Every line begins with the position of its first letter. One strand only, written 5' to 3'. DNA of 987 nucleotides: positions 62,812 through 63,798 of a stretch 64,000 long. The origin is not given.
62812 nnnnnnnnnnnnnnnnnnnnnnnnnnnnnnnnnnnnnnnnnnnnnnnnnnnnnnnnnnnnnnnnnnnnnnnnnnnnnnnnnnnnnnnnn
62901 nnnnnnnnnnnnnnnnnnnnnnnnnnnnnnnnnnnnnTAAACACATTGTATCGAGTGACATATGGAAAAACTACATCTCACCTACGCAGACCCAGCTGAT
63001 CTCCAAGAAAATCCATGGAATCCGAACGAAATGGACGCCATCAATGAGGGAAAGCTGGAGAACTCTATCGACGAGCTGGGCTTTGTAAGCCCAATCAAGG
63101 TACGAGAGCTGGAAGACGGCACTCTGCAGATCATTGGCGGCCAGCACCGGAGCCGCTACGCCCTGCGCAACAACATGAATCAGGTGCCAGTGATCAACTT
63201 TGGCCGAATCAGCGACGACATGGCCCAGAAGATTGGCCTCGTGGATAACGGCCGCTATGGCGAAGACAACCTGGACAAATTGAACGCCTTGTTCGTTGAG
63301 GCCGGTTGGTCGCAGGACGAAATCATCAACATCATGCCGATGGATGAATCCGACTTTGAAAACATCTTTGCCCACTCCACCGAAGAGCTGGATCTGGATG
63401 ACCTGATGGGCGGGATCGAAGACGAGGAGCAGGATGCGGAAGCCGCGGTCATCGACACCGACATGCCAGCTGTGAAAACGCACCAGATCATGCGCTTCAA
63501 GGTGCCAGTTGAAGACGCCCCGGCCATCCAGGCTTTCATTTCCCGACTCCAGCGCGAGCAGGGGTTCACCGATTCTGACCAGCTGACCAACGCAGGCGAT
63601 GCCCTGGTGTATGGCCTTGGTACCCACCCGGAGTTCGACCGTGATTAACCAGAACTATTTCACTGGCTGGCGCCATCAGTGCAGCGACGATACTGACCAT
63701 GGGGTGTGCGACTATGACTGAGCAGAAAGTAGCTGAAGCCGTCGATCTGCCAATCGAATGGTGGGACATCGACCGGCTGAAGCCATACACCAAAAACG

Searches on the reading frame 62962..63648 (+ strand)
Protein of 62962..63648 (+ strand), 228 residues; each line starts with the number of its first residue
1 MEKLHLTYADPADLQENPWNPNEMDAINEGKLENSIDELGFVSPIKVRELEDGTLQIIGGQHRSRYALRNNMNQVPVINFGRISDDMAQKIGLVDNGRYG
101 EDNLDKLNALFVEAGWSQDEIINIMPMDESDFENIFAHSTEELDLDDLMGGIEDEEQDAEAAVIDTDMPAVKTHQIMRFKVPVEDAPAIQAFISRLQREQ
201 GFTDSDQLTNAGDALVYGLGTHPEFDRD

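Call 81: search_protein_families(library=pfam, proteins=[window:62962-63648:+], max_evalue=0.01)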
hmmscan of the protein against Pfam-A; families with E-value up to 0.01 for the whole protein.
window:62962-63648:+ (228 aa): 1 family
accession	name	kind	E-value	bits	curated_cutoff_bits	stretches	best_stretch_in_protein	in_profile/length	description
PF02195.25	ParB_N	-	2.7e-09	37.4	26.3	1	10-96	7-93/95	ParB N-terminal domain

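Call 83: find_encoding_contigs(protein=window:62962-63648:+, flank=10000, max_places=1)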
Protein window:62962-63648:+ (228 aa): 3 contigs read that carry it; 1 place shown.
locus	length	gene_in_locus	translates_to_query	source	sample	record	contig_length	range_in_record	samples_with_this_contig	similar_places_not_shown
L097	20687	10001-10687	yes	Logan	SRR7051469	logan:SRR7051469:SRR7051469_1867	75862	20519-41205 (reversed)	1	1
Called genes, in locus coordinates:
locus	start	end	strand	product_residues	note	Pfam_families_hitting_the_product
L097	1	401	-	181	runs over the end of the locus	-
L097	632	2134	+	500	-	PF14072:DndB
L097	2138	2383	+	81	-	-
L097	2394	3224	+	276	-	PF02463:SMC_N, PF13175:AAA_15, PF13476:AAA_23, PF13304:AAA_21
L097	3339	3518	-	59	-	-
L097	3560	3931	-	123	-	PF02452:PemK_toxin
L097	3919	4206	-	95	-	PF04014:MazE_antitoxin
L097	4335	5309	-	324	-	-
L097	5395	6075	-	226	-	PF04231:Endonuclease_1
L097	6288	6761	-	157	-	-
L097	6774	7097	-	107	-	-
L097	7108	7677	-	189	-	-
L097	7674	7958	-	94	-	-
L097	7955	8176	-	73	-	PF00462:Glutaredoxin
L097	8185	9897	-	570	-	PF00270:DEAD (faint), PF04851:ResIII (weak), PF00271:Helicase_C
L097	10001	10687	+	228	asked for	PF02195:ParB_N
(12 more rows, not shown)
